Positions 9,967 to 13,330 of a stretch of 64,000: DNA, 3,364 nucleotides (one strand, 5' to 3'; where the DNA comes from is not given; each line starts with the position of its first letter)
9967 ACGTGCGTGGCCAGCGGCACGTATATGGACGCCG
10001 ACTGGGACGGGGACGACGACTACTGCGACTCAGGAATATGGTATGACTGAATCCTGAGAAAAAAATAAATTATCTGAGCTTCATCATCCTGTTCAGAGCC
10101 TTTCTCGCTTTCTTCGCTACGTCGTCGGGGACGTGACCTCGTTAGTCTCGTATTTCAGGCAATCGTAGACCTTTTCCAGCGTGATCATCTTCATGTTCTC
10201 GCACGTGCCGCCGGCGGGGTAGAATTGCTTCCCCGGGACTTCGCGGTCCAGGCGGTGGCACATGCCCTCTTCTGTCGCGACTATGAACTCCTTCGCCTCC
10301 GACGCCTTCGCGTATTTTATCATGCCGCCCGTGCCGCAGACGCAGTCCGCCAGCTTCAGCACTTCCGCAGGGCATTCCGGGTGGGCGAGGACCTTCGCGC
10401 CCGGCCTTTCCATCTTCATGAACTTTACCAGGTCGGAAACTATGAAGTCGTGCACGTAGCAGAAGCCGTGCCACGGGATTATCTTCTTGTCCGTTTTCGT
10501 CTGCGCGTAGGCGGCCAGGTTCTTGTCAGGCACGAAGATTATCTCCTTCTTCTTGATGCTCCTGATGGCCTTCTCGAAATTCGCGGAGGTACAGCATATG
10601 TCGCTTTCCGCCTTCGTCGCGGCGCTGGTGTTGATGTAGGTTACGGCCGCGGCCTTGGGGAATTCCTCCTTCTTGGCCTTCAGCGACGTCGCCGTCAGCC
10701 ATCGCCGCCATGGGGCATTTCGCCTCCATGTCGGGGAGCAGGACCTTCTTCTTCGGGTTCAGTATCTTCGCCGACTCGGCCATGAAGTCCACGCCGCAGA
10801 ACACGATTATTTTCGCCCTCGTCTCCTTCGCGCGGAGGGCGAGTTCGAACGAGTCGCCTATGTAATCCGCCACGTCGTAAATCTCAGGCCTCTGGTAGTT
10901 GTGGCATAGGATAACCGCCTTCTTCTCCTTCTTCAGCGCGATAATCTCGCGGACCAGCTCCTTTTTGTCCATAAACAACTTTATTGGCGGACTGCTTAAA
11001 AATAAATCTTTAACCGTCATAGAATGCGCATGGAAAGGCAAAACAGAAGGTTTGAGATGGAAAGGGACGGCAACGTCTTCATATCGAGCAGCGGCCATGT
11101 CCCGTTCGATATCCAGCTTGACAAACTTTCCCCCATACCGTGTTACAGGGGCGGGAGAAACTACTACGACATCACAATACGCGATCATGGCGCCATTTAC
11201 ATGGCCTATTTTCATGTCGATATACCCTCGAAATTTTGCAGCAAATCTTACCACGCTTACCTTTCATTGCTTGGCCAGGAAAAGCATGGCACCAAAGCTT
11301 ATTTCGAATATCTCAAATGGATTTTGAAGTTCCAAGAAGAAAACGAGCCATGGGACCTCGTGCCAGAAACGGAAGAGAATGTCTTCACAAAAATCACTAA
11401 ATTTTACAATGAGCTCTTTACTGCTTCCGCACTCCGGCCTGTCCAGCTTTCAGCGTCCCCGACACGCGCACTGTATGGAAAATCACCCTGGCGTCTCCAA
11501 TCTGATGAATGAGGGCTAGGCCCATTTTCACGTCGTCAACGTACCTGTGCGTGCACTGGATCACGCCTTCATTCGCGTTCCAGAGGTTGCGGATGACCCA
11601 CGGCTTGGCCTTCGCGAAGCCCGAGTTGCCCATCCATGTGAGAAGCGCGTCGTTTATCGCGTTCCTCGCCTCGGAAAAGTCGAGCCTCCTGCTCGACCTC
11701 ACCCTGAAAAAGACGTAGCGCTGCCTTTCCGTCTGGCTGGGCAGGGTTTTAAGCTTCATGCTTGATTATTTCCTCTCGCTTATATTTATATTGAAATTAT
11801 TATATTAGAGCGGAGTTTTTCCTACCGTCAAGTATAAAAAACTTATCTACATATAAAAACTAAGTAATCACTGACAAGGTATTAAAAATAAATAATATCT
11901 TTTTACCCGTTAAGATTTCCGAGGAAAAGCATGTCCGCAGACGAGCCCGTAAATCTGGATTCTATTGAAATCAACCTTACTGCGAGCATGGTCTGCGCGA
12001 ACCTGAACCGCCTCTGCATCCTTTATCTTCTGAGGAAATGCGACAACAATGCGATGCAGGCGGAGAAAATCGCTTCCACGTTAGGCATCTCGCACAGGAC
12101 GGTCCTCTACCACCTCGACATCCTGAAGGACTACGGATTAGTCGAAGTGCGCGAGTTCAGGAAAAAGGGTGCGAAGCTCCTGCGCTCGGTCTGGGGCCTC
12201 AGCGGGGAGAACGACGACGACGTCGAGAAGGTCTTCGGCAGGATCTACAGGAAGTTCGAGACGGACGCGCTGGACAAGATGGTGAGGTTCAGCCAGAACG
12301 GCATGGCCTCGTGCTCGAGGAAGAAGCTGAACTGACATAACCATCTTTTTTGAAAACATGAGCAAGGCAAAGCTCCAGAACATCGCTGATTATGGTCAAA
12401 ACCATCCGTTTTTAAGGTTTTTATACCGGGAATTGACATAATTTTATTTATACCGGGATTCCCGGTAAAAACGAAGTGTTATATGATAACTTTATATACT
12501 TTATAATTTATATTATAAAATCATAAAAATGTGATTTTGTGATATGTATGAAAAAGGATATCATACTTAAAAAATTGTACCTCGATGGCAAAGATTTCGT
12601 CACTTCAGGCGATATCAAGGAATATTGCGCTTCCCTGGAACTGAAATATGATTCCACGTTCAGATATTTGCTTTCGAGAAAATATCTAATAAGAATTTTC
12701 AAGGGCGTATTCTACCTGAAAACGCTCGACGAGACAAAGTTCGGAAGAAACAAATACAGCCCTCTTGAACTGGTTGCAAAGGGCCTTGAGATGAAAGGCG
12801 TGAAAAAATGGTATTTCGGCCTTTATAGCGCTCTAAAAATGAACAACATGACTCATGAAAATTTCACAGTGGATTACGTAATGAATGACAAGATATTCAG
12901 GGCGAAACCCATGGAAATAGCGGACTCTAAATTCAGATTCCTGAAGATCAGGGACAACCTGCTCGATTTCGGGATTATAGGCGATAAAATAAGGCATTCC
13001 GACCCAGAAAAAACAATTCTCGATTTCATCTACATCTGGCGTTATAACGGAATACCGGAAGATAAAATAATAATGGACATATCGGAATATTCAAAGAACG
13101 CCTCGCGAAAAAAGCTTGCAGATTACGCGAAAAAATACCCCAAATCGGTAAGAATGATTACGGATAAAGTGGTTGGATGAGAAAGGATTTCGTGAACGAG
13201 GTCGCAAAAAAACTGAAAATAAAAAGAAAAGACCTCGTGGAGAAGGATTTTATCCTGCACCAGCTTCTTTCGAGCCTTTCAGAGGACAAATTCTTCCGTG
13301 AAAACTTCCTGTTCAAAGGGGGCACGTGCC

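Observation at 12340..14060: Low-GC AbiEi/AbiEii cassette fused abruptly to a 5'-truncated giant surface-protein gene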

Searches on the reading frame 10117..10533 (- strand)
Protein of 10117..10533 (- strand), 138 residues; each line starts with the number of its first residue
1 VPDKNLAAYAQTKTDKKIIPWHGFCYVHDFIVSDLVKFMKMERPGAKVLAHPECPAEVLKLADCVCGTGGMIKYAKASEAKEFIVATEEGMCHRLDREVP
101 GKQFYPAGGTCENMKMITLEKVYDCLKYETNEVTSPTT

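Call 6: search_protein_families(library=pfam, proteins=[window:10117-10533:-], max_evalue=0.01)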
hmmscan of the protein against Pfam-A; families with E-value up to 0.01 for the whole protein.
window:10117-10533:- (138 aa): 1 family
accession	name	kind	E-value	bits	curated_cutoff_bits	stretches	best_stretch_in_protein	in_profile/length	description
PF02445.21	NadA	-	1.5e-43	149.5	27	1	1-136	140-279/295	Quinolinate synthetase A protein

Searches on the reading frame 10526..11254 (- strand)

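Call 6: search_protein_families(library=pfam, proteins=[window:10526-11254:-], max_evalue=0.01)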
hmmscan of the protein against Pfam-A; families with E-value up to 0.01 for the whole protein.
window:10526-11254:- (242 aa): 1 family
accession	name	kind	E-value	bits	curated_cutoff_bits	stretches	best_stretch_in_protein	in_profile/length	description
PF02445.21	NadA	-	1.1e-39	136.8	27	1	103-189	2-88/295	Quinolinate synthetase A protein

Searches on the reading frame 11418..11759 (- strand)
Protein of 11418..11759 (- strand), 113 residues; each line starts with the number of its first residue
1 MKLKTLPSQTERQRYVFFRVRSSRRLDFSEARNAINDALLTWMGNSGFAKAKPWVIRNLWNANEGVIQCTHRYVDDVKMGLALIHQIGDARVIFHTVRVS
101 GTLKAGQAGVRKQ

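Call 6: search_protein_families(library=pfam, proteins=[window:11418-11759:-], max_evalue=0.01)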
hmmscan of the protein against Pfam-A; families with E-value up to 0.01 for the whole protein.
window:11418-11759:- (113 aa): 1 family
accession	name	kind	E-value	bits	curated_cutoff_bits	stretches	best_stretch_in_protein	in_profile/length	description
PF01900.24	RNase_P_Rpp14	-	6.3e-14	52.4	23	1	14-107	1-100/104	Rpp14/Pop5 family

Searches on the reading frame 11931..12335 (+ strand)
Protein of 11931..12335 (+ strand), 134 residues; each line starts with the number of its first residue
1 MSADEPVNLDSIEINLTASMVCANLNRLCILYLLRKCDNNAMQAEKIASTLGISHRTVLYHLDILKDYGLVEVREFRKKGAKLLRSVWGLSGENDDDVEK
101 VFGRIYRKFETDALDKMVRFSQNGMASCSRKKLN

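Call 6: search_protein_families(library=pfam, proteins=[window:11931-12335:+], max_evalue=0.01)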
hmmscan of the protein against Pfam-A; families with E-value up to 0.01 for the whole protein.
window:11931-12335:+ (134 aa): 7 families
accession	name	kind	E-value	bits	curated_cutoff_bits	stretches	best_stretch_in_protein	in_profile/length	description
PF12840.13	HTH_20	-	2.6e-07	31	27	1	42-74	19-51/51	Helix-turn-helix domain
PF01022.26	HTH_5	-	5.1e-07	29.9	22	1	26-72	3-46/47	Bacterial regulatory protein, arsR family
PF08279.18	HTH_11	-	4.5e-06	26.9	25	1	30-73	5-46/55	HTH domain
PF02082.26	Rrf2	-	0.002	18.7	30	1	30-85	12-67/132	Iron-dependent Transcriptional regulator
PF13412.12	HTH_24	-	0.0021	18.1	21.9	1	30-72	8-48/48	Winged helix-turn-helix DNA-binding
PF01978.25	TrmB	-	0.0056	17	25.6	1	39-77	20-58/68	Sugar-specific transcriptional regulator TrmB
PF13384.12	HTH_23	-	0.0066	16.7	24.6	0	26-58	6-34/50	Homeodomain-like domain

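Call 33: find_related_loci(query=A2, collection=genome_contigs, flank=10000)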
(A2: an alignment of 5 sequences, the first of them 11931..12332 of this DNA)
Query A2 (134 aa) in genome_contigs; peptide patterns used: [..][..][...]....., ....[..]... (x = any residue, [..] = any of these).
114 stretches matched a pattern; 8 encode a relative of the query (tblastn E <= 1e-3); 8 distinct loci.
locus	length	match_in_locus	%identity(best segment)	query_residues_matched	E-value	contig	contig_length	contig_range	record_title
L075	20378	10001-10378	77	5-132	1e-62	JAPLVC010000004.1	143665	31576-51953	MAG: Candidatus Aenigmatarchaeota archaeon isolate LacPavin_0920_SED3_MAG_50_31 LacPavin_0920_SED3_scaffold_380246, whol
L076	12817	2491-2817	80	1-109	5e-59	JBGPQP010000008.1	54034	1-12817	MAG: Candidatus Aenigmatarchaeota archaeon isolate OBJ1_062018_150_3 k141_469565_length_54034_cov_9.9958, whole genome s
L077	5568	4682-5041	69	1-118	5e-53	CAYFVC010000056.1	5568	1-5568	MAG TPA_asm: uncultured archaeon isolate ERP108616_co1_107 genome assembly, contig: k119_2054602, whole genome shotgun s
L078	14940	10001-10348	52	9-126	2e-38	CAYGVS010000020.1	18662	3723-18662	MAG TPA_asm: uncultured archaeon isolate ERP119294_co1_457 genome assembly, contig: NODE_3683_length_18662_cov_8.352018,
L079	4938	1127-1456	55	9-119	7e-38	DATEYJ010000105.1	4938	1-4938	MAG TPA_asm: archaeon isolate SMAG_U8442 k141_24559, whole genome shotgun sequence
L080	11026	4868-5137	67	9-98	2e-37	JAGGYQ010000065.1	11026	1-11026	MAG: Candidatus Aenigmatarchaeota archaeon isolate AUK182 PB_MBMC_136_c_000000000021, whole genome shotgun sequence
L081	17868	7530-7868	44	10-124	2e-31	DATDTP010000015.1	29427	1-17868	MAG TPA_asm: archaeon isolate SMAG_U8034 k141_30595, whole genome shotgun sequence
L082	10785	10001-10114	34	40-77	1e-4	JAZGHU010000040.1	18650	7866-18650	MAG: Candidatus Woesearchaeota archaeon isolate SCS6bin.8 SCS6bin.8_40, whole genome shotgun sequence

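Call 41: search_protein_families(library=ncbifam, proteins=[window:11931-12332:+], max_evalue=0.01)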
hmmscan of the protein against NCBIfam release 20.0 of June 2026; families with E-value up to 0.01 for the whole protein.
window:11931-12332:+ (134 aa): 9 families
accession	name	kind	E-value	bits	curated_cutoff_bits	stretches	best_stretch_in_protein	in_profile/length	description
NF033788.1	HTH_metalloreg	subfamily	2.2e-08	33.8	55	1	23-74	9-58/77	metalloregulator ArsR/SmtB family transcription factor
NF033789.1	repress_SdpR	subfamily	8.2e-06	25.7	100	1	24-74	7-54/79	autorepressor SdpR family transcription factor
TIGR01884.1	cas_HTH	subfamily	8.4e-05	22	60.2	1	41-81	156-196/202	CRISPR-associated CARF protein Csa3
NF041413.1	ArsR_Rv2640c_fam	equivalog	0.00015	22.2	155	1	10-73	28-90/118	Rv2640c family ArsR-like transcriptional regulator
TIGR04176.1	MarR_EPS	equivalog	0.00062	19.8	88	1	34-83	10-60/105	MarR family EPS-associated transcriptional regulator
NF008850.0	PRK11886.1-5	equivalog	0.0032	16.7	489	1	39-87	18-65/320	bifunctional biotin--[acetyl-CoA-carboxylase] ligase/biotin operon repressor BirA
NF053602.1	Phr_regulator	exception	0.0041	16.7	320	1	23-74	10-58/191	heat shock transcription regulator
NF040939.2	trans_reg_lrs14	equivalog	0.009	16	90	0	37-75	31-70/103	Lrs14 family HTH-type transcriptional regulator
TIGR02702.1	SufR_cyano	equivalog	0.0095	15.6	178.8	0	31-119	8-93/208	iron-sulfur cluster biosynthesis transcriptional regulator SufR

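Call 65: find_encoding_contigs(protein=window:11931-12332:+, flank=10000, max_places=10)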
Protein window:11931-12332:+ (134 aa): no gene with exactly this product is on record in the collection.

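Call 67: find_homologous_proteins(query=L076:3237-6536:+, max_evalue=0.00001)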
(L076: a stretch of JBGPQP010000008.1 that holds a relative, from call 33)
Query L076:3237-6536:+ (1100 aa): 128 proteins with E <= 0.00001 among 8000 candidates; the best 120 are listed.
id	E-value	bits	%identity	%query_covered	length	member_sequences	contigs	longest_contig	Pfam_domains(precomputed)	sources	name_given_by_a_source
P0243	5.6e-215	735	66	28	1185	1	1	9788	PF00526.24,PF00092.35,PF13519.13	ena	-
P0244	9.4e-112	393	59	4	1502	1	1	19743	PF13948.12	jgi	jgi:cysteine-rich repeat protein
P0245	1.8e-94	336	59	4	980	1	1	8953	PF01839.30,PF13948.12,PF13517.13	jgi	jgi:cysteine-rich repeat protein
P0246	1.8e-88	316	52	4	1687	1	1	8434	PF01833.31,PF00415.25,PF13948.12,PF13540.13,PF25390.2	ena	-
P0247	1.3e-85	306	57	4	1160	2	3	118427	PF04151.22,PF13948.12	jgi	jgi:cysteine-rich repeat protein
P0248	1.9e-85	306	43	9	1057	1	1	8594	PF04151.22,PF13948.12,PF01483.28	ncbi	ncbi:MAG: DUF4215 domain-containing protein [Minicystis sp.]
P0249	6.6e-83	297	37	13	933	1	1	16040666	PF04151.22,PF13948.12,PF18962.8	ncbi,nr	ncbi:Multiple EGF-like-domain protein 3 precursor [Minicystis rosea]|nr:Multiple EGF-like-domain pro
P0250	4.6e-81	291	63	4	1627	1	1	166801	PF13948.12,PF01483.28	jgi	jgi:cysteine-rich repeat protein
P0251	8.0e-78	281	61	4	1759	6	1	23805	PF05735.20,PF17963.8,PF17892.8,PF13948.12,PF17803.8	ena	-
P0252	1.2e-74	270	54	6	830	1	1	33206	PF13948.12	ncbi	-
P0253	3.5e-74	269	58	4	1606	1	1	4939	PF13573.13,PF13948.12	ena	-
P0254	1.2e-73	267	33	15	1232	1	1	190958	PF13948.12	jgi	jgi:cysteine-rich repeat protein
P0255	1.2e-69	254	59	4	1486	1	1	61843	PF13948.12,PF01483.28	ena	-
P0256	2.2e-69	253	29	28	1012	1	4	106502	PF04151.22,PF13948.12,PF01483.28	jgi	jgi:cysteine-rich repeat protein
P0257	2.5e-67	246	57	4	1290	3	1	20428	PF13948.12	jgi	jgi:cysteine-rich repeat protein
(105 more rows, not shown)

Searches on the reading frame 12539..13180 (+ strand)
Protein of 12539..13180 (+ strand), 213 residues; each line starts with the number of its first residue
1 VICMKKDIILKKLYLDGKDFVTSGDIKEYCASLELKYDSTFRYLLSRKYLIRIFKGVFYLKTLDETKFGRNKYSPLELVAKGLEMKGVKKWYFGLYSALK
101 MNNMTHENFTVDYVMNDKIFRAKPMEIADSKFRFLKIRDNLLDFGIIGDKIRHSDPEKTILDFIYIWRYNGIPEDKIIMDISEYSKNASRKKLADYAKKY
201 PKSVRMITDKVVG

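Call 6: search_protein_families(library=pfam, proteins=[window:12539-13180:+], max_evalue=0.01)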
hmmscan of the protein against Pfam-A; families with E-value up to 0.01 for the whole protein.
window:12539-13180:+ (213 aa): 0 families

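Call 40: search_protein_families(library=padloc, proteins=[window:12548-13177:+], max_evalue=0.01)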
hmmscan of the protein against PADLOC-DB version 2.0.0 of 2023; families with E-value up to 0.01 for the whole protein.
window:12548-13177:+ (210 aa): 10 families
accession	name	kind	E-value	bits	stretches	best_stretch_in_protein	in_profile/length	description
PDLC02273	AbiEi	-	2.6e-52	175.8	1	14-205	13-201/205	AbiEi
PDLC02267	AbiEi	-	2.9e-15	54.4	1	5-197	8-185/252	AbiEi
PDLC02266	AbiEi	-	1.3e-06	26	1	7-201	7-199/258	AbiEi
PDLC02282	AbiEi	-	1.9e-06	25.4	1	7-201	7-199/260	AbiEi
PDLC02276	AbiEi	-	1.2e-05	23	1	9-161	9-157/270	AbiEi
PDLC02241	AbiEi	-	1.6e-05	22.8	1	42-198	36-183/199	AbiEi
PDLC02225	AbiEi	-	5.1e-05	21.1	1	36-197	33-181/198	AbiEi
PDLC02252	AbiEi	-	0.00046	17.8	1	12-195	12-196/259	AbiEi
PDLC02271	AbiEi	-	0.00051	17.3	1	44-197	50-203/263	AbiEi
PDLC02226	AbiEi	-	0.0047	14.8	0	38-87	38-84/202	AbiEi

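Call 41: search_protein_families(library=ncbifam, proteins=[window:12548-13177:+], max_evalue=0.01)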
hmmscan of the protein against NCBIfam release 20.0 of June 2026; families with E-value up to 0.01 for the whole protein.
window:12548-13177:+ (210 aa): 0 families

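Call 66: find_encoding_contigs(protein=window:12548-13177:+, flank=10000, max_places=10)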
Protein window:12548-13177:+ (210 aa): no gene with exactly this product is on record in the collection.
